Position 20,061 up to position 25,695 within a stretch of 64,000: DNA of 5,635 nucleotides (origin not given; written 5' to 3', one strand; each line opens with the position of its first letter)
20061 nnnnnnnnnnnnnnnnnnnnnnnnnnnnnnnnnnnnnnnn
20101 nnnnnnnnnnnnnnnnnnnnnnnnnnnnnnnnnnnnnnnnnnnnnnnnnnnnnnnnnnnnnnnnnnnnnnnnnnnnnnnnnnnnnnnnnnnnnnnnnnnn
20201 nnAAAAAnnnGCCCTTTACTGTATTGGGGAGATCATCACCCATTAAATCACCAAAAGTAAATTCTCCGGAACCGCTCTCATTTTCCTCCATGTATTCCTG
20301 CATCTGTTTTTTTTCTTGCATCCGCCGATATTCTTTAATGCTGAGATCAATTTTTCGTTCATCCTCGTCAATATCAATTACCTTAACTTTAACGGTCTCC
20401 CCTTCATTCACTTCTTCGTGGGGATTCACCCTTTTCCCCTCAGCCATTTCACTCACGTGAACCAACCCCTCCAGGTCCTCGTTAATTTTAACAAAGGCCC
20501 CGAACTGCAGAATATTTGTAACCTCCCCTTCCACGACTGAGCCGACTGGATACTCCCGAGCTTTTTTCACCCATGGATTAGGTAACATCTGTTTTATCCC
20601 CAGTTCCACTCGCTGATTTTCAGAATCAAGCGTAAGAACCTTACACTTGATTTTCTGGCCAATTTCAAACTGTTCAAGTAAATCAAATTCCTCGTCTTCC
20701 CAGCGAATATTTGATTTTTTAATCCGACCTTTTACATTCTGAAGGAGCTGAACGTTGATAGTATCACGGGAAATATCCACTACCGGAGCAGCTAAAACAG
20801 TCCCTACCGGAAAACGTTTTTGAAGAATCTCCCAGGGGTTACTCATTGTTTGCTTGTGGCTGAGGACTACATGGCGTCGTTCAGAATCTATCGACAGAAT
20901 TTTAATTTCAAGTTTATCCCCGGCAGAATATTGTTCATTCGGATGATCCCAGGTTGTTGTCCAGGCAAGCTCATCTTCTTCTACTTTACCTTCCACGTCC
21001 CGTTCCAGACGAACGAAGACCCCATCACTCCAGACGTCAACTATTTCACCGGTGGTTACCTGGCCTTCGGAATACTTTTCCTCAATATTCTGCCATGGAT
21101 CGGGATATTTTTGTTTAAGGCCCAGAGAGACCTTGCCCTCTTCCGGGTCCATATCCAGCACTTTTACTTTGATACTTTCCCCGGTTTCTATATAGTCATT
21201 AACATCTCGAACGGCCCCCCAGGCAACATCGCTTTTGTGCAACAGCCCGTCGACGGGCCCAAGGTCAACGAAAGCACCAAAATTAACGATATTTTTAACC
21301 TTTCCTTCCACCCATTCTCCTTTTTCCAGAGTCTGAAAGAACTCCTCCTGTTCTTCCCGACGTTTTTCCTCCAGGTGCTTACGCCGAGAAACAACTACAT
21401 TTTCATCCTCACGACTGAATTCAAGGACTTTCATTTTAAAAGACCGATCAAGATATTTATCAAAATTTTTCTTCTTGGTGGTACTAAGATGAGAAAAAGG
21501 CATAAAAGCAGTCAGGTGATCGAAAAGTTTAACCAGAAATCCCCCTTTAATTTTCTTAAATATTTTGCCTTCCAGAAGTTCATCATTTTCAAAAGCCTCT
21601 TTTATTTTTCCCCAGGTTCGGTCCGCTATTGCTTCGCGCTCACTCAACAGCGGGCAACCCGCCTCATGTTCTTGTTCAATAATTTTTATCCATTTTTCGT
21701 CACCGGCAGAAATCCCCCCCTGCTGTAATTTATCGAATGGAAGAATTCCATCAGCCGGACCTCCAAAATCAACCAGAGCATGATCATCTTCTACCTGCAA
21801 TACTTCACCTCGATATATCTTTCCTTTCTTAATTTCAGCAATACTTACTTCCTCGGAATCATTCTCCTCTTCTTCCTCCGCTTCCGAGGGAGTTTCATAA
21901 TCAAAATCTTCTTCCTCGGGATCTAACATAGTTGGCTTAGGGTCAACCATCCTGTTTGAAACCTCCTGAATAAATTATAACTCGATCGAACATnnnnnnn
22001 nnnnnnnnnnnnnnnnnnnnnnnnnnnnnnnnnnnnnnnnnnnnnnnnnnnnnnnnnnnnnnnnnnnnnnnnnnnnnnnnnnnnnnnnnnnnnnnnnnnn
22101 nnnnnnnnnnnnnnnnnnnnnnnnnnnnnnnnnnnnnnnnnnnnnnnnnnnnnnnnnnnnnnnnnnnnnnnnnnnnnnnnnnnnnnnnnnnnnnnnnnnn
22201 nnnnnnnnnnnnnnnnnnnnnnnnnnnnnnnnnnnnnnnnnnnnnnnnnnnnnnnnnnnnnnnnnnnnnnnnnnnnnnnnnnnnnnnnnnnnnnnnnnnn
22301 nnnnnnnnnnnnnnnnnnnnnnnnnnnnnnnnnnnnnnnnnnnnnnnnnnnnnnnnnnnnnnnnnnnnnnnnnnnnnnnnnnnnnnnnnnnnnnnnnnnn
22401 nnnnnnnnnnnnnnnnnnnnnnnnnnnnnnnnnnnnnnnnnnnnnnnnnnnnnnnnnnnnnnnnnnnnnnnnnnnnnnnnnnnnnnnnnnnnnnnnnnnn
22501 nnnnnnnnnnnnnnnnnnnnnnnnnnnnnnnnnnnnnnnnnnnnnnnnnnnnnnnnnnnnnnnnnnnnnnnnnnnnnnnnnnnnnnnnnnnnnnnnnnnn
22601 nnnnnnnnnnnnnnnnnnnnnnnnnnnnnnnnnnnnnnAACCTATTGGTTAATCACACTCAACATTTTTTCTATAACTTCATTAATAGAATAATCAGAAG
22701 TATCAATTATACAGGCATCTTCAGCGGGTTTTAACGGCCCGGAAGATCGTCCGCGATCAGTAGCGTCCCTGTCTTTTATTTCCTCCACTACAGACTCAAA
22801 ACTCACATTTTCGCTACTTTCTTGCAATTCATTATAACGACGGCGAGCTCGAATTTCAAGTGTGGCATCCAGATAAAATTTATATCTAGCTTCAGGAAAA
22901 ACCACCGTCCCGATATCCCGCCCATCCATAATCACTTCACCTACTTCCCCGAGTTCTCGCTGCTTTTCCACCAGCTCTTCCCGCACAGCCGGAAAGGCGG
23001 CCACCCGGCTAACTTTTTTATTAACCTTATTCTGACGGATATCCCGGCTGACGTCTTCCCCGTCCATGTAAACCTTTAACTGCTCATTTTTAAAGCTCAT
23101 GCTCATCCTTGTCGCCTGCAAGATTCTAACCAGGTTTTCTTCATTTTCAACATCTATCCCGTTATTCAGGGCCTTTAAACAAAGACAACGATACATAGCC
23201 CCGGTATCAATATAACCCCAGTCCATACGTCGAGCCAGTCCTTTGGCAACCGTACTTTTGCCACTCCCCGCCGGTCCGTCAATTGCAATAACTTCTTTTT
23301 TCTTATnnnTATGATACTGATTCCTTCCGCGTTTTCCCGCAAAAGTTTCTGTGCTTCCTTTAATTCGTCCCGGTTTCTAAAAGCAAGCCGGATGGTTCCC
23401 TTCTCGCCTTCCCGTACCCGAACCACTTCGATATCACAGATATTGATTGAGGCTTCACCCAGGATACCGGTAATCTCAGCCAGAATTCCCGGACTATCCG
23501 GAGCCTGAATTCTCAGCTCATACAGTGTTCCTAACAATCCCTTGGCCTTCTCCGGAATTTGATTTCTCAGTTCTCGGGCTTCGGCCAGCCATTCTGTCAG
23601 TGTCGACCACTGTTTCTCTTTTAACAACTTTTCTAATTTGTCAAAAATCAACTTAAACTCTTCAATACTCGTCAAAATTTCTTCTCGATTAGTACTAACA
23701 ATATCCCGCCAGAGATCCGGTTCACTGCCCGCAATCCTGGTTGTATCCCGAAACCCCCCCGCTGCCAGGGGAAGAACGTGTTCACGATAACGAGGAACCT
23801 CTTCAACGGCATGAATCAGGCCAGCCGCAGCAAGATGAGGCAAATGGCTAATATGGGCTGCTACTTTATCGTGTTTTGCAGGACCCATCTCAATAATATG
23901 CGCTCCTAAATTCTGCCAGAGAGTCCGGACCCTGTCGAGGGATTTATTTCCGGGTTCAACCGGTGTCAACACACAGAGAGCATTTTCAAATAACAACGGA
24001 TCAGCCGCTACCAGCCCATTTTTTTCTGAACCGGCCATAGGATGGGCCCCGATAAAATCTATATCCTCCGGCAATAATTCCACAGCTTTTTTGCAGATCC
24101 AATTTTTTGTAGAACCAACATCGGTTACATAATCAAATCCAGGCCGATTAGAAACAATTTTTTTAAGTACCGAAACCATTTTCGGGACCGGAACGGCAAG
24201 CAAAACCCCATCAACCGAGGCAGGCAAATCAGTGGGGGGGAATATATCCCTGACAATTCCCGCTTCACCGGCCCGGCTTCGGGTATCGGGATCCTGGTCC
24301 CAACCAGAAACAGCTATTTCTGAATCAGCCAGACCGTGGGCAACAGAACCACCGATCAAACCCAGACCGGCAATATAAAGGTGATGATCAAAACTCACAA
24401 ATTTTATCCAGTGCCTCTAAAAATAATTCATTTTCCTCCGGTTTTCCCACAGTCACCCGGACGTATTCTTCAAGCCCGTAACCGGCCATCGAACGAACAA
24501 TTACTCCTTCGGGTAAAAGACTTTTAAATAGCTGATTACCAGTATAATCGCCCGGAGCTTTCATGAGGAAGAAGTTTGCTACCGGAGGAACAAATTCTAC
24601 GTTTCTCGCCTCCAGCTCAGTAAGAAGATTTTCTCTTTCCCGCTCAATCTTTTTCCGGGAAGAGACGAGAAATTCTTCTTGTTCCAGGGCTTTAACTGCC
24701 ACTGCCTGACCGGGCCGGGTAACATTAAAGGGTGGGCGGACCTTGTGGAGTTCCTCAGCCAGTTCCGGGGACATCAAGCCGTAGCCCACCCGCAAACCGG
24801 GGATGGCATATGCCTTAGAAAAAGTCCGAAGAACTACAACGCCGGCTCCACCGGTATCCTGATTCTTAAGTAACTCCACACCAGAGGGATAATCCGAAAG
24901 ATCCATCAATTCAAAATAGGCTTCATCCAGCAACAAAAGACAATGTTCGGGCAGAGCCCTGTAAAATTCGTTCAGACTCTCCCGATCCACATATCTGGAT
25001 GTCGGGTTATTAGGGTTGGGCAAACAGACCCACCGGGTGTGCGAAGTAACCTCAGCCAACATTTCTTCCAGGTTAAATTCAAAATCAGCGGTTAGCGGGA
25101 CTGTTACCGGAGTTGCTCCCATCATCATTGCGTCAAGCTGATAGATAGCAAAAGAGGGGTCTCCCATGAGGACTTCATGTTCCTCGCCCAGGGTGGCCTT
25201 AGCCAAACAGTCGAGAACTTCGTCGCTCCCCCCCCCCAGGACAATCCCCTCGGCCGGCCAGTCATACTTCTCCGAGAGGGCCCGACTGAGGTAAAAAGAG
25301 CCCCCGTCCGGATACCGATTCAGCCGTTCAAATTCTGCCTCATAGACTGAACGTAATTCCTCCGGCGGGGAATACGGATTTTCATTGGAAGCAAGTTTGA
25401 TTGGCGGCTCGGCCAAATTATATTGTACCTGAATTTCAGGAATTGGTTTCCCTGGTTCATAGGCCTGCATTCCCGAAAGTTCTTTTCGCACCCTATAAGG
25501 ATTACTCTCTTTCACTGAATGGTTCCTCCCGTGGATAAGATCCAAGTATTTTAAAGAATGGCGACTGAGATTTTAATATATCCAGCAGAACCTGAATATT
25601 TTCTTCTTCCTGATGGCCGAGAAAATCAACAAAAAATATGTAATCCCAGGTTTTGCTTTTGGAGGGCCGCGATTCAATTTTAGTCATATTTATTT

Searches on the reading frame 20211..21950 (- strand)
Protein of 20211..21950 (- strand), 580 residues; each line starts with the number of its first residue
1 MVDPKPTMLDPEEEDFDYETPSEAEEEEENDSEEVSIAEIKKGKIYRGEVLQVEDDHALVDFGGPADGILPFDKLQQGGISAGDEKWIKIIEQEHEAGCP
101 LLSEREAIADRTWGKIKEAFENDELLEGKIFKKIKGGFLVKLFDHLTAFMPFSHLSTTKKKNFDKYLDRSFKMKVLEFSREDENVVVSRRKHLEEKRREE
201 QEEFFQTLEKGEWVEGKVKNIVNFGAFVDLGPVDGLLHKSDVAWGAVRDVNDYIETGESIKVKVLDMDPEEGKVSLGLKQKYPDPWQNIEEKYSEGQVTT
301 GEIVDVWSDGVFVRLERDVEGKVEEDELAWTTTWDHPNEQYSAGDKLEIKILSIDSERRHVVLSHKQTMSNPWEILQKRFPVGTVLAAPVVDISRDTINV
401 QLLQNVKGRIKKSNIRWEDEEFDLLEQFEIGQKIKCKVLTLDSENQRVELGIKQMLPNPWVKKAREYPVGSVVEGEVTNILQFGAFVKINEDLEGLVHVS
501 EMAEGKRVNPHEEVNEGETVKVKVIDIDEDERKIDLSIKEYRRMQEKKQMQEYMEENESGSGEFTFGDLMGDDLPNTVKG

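Call 51: search_protein_families(library=ncbifam, proteins=[window:20211-21950:-], max_evalue=0.00001)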
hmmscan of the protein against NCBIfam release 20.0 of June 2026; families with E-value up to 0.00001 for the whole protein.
window:20211-21950:- (580 aa): 35 families (the best 25 are shown)
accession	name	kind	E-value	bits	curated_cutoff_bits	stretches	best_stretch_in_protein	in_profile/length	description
NF004952.0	PRK06299.1-2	equivalog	1.3e-152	509.1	524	1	19-560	20-564/580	30S ribosomal protein S1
TIGR00717.1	rpsA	equivalog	2.4e-139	465.2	577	1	32-539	8-516/516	30S ribosomal protein S1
NF000907.0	PRK00087.1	equivalog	2e-138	462.5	624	3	22-331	282-599/671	bifunctional 4-hydroxy-3-methylbut-2-enyl diphosphate reductase/30S ribosomal protein S1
NF005208.0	PRK06676.1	equivalog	1.5e-129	432.4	368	3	31-323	7-306/391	30S ribosomal protein S1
NF004953.0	PRK06299.1-3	equivalog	6.7e-124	414.3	720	1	19-559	22-558/580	30S ribosomal protein S1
NF004954.0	PRK06299.1-4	equivalog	3.8e-118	395.1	727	2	35-428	13-409/560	30S ribosomal protein S1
NF004955.0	PRK06299.1-5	equivalog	4e-118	395.1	878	2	33-455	18-443/566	30S ribosomal protein S1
NF004951.0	PRK06299.1-1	equivalog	5.8e-102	341.8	918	2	35-420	13-401/556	30S ribosomal protein S1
NF005911.0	PRK07899.1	equivalog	4.2e-100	335.7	691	3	36-368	29-365/486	30S ribosomal protein S1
NF010379.0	PRK13806.1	equivalog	1.6e-96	323.9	648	2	38-450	30-446/491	30S ribosomal protein S1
NF004956.0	PRK06299.1-6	equivalog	2.1e-90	303.9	711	1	24-570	9-549/554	30S ribosomal protein S1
NF005973.0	PRK08059.1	equivalog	5.4e-62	207.4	148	3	465-562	3-101/123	S1 domain-containing post-transcriptional regulator GSP13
NF040579.1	S1_dom_CvfD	subfamily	4.5e-57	191.2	117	3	468-557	2-93/113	CvfD/Ygs/GSP13 family RNA-binding post-transcriptional regulator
NF005639.0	PRK07400.1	equivalog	1.1e-50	172.3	460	3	40-291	29-277/318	30S ribosomal protein S1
NF004473.0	PRK05807.1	equivalog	1.6e-46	158.1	178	2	468-558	4-92/136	S1 domain-containing RNA-binding protein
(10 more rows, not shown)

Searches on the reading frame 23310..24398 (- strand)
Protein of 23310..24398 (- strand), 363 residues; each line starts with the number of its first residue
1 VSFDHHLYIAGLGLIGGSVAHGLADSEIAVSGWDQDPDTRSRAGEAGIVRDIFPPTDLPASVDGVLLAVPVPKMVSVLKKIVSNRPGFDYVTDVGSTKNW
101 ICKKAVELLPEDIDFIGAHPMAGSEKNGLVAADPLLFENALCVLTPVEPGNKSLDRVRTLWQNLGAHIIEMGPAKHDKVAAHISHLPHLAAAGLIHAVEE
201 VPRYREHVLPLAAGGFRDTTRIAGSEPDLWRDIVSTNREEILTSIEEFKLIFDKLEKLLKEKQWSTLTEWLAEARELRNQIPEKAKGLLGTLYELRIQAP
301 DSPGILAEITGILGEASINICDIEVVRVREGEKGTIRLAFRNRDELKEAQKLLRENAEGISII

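Call 80: search_protein_families(library=pfam, proteins=[window:23310-24398:-], max_evalue=0.0001)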
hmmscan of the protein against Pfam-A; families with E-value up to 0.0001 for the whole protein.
window:23310-24398:- (363 aa): 5 families
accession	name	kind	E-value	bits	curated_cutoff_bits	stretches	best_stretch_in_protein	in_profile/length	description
PF02153.23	PDH_N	-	1.4e-27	96.6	26.5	1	29-169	13-153/154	Prephenate dehydrogenase, nucleotide-binding domain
PF20463.3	PDH_C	-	9e-27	93.8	22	1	173-272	2-101/102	Prephenate dehydrogenase, dimerization domain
PF01842.31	ACT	-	2.3e-09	37.3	27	1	293-354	1-62/66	ACT domain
PF22629.2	ACT_AHAS_ss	-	7.6e-06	26.5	27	1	297-354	3-60/67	AHAS small subunit-like ACT domain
PF13291.12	ACT_4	-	2.2e-05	25.5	27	1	294-354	8-70/80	ACT domain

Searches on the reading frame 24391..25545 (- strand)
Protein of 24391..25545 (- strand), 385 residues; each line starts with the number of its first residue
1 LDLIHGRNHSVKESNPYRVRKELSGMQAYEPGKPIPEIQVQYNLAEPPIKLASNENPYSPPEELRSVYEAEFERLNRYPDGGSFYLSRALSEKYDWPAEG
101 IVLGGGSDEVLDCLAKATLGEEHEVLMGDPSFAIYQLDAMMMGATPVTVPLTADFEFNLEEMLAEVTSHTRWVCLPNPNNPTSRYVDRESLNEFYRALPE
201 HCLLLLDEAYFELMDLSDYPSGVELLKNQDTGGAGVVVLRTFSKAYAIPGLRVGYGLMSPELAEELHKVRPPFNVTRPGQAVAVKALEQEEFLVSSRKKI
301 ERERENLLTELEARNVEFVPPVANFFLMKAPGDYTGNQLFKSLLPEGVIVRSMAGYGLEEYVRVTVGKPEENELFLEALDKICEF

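Call 80: search_protein_families(library=pfam, proteins=[window:24391-25545:-], max_evalue=0.0001)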
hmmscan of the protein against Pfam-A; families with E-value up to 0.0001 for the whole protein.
window:24391-25545:- (385 aa): 1 family
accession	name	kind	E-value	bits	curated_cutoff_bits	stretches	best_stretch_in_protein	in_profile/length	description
PF00155.27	Aminotran_1_2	-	1.2e-55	189.6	19.7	1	48-379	3-361/361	Aminotransferase class I and II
